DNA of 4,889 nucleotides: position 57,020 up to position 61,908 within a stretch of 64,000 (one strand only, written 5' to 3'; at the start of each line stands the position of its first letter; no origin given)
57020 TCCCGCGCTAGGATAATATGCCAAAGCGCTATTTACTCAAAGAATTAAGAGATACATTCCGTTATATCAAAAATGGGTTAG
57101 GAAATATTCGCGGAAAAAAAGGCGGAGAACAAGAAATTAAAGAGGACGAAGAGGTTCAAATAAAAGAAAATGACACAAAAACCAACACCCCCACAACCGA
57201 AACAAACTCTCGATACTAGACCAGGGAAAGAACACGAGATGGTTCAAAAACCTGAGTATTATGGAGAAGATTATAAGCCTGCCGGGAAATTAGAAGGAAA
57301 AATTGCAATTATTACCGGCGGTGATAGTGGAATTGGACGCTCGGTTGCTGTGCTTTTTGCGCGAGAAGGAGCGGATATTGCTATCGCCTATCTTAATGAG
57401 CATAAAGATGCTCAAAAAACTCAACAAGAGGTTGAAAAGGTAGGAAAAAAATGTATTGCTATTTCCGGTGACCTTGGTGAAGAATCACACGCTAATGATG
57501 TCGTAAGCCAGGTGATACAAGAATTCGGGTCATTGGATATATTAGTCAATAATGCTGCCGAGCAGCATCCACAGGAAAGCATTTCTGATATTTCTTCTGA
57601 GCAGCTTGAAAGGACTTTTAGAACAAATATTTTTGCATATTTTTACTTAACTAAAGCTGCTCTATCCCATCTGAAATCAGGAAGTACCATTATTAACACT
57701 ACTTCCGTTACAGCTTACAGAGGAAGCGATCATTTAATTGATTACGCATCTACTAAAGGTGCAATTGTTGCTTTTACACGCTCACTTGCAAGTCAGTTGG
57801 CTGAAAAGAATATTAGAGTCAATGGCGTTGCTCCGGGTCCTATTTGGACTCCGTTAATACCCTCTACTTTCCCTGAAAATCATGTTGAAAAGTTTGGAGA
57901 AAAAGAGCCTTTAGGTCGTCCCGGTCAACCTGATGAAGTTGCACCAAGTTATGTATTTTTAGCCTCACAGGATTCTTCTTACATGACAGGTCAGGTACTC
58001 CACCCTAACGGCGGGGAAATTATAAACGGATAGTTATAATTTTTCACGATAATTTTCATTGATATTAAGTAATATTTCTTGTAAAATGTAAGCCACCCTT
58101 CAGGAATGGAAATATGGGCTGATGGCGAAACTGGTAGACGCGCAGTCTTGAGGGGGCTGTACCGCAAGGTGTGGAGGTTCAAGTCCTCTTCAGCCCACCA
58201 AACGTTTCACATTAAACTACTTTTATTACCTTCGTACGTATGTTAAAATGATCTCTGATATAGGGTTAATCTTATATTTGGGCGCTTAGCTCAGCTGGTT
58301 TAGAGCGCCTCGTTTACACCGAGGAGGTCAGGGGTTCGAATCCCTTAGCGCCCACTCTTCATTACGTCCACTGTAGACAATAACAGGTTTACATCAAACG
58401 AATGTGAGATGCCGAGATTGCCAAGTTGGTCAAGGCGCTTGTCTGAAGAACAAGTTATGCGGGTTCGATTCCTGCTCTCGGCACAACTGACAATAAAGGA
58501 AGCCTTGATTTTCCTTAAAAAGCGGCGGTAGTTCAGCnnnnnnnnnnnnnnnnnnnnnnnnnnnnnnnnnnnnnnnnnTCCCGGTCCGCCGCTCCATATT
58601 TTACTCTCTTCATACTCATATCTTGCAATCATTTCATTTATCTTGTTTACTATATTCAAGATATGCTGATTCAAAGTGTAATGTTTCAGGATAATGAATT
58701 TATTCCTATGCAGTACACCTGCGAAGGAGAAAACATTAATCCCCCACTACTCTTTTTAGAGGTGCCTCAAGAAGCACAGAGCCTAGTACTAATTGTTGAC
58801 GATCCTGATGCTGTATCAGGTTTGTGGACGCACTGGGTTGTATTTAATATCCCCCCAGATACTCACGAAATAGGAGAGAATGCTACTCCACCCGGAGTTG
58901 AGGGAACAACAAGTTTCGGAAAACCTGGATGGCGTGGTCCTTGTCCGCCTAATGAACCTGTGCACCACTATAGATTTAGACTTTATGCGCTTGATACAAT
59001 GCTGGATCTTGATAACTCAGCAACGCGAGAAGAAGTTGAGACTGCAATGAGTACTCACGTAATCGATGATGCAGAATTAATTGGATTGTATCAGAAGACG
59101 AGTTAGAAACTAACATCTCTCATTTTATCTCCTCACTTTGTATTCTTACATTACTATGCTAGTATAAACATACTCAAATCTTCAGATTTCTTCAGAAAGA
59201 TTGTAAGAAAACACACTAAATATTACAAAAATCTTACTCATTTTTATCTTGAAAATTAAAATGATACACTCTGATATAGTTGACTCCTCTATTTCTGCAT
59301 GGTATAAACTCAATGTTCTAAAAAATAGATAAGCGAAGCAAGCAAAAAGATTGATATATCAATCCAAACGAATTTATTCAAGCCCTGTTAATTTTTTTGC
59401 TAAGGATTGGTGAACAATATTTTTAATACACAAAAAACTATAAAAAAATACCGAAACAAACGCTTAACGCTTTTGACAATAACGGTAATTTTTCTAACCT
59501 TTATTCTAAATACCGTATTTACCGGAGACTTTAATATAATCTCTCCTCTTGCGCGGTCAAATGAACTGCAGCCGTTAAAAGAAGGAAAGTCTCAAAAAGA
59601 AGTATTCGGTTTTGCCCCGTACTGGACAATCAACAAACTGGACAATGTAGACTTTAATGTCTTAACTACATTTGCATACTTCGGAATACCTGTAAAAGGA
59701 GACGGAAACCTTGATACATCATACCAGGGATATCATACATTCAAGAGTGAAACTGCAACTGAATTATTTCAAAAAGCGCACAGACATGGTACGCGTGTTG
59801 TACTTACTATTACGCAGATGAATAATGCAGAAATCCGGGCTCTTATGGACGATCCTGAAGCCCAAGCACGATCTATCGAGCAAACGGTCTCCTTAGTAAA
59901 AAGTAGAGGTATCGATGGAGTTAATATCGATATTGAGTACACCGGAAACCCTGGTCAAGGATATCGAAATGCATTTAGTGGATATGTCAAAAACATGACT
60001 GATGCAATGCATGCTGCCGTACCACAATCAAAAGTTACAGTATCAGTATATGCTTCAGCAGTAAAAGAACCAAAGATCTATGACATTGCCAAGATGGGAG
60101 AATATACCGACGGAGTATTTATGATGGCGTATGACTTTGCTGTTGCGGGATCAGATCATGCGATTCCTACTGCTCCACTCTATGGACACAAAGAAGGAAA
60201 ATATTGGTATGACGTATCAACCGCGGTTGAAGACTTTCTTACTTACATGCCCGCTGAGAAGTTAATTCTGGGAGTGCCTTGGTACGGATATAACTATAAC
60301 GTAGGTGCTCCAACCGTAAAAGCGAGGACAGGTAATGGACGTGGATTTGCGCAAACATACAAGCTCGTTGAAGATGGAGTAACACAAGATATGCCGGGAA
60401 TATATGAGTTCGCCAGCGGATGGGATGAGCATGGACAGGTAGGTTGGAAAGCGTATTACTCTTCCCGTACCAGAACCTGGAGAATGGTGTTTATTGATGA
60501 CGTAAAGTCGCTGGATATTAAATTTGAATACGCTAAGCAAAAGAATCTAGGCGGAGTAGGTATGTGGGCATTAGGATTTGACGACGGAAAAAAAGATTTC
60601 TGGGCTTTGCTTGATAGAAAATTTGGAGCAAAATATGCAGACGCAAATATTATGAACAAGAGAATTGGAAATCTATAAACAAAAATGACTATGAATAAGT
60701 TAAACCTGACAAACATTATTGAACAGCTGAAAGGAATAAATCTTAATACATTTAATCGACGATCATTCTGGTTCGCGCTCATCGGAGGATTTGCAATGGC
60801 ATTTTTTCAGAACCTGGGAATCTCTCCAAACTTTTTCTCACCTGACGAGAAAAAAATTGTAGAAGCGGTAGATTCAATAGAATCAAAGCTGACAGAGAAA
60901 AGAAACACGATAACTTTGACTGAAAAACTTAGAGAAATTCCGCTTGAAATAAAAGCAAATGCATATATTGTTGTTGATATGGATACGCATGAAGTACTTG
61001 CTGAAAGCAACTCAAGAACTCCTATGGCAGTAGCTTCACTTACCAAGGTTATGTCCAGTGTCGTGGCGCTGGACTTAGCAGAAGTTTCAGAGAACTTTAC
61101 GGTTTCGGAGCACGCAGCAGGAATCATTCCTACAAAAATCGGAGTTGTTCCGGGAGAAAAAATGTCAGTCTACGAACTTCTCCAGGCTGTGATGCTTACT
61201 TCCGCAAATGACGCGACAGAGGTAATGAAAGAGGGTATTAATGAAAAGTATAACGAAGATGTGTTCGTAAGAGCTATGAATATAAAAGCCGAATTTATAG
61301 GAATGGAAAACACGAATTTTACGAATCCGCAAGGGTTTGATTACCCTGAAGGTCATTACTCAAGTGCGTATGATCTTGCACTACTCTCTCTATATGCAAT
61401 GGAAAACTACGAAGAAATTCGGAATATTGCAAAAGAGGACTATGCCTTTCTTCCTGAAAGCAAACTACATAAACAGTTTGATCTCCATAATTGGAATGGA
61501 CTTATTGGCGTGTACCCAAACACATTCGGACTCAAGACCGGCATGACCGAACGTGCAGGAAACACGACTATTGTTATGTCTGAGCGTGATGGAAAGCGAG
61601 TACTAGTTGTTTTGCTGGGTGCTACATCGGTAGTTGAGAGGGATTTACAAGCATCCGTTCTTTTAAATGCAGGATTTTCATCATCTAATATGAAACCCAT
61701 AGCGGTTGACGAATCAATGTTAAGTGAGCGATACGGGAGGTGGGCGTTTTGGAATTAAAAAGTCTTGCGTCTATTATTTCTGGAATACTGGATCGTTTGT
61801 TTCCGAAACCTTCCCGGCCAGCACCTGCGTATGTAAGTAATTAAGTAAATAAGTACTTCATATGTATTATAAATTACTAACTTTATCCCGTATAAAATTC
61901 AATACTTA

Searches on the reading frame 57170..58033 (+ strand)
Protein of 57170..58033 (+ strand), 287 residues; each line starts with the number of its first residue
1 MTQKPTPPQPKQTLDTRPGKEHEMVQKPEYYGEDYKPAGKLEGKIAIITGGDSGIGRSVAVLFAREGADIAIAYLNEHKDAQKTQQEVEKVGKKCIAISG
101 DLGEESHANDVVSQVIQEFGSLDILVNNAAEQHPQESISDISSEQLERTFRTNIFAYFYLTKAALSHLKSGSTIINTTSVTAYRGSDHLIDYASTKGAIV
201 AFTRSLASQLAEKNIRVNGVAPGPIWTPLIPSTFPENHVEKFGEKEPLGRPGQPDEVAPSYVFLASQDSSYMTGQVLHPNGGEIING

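Call 93: search_protein_families(library=pfam, proteins=[window:57170-58033:+], max_evalue=0.001)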
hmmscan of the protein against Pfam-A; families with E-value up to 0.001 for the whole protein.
window:57170-58033:+ (287 aa): 5 families
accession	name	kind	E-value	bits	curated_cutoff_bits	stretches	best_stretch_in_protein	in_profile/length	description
PF13561.12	adh_short_C2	-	1.2e-60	205.5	27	1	52-282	5-234/236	Enoyl-(Acyl carrier protein) reductase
PF00106.31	adh_short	-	1.5e-49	168.6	26.6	1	44-232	1-189/195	short chain dehydrogenase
PF08659.16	KR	-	4e-11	43.6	22.6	1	47-209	4-166/180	KR domain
PF23441.1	SDR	-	1.9e-06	27.9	27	1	39-236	3-205/258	SDR-like rossmann domain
PF01370.27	Epimerase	-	0.00059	19.7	20.9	0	47-183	2-119/240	NAD dependent epimerase/dehydratase family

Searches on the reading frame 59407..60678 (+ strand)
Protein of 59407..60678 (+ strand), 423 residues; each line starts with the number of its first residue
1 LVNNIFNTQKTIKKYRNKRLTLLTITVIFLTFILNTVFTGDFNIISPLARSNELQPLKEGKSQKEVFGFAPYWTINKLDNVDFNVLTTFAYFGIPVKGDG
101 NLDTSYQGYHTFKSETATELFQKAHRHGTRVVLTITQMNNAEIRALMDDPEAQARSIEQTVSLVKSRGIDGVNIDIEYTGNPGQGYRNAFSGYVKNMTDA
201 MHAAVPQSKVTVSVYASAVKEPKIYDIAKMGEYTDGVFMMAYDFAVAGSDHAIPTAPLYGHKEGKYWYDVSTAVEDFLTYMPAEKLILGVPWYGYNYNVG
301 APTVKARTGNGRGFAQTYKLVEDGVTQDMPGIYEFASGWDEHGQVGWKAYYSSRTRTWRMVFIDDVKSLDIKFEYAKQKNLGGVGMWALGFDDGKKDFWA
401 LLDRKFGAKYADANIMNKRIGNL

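Call 93: search_protein_families(library=pfam, proteins=[window:59407-60678:+], max_evalue=0.001)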
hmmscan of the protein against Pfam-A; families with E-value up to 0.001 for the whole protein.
window:59407-60678:+ (423 aa): 2 families
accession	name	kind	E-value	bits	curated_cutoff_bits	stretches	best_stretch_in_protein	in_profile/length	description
PF00704.34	Glyco_hydro_18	-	1.1e-34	120.9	29.6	1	89-392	28-317/317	Glycosyl hydrolases family 18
PF23916.1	TIM-barrel_EndoS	-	2.9e-05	24.3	27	1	111-290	42-197/238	Endo-beta-N-acetylglucosaminidase EndoS TIM-barrel domain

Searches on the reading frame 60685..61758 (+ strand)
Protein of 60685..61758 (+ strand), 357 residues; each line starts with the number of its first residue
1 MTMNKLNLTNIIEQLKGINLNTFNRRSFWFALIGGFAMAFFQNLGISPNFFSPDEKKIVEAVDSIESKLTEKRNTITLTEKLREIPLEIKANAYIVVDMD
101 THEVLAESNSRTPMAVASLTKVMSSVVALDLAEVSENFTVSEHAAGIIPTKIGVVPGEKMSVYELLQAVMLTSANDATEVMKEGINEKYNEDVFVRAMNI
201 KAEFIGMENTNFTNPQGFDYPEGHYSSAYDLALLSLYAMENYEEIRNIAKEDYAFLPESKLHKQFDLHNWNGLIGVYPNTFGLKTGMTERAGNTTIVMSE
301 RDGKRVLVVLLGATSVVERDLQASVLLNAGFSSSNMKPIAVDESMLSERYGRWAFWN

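Call 93: search_protein_families(library=pfam, proteins=[window:60685-61758:+], max_evalue=0.001)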
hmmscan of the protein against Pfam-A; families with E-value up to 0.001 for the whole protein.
window:60685-61758:+ (357 aa): 1 family
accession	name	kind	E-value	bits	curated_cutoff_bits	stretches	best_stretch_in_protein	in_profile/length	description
PF00768.25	Peptidase_S11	-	2.4e-44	152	27.6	1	86-314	7-238/239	D-alanyl-D-alanine carboxypeptidase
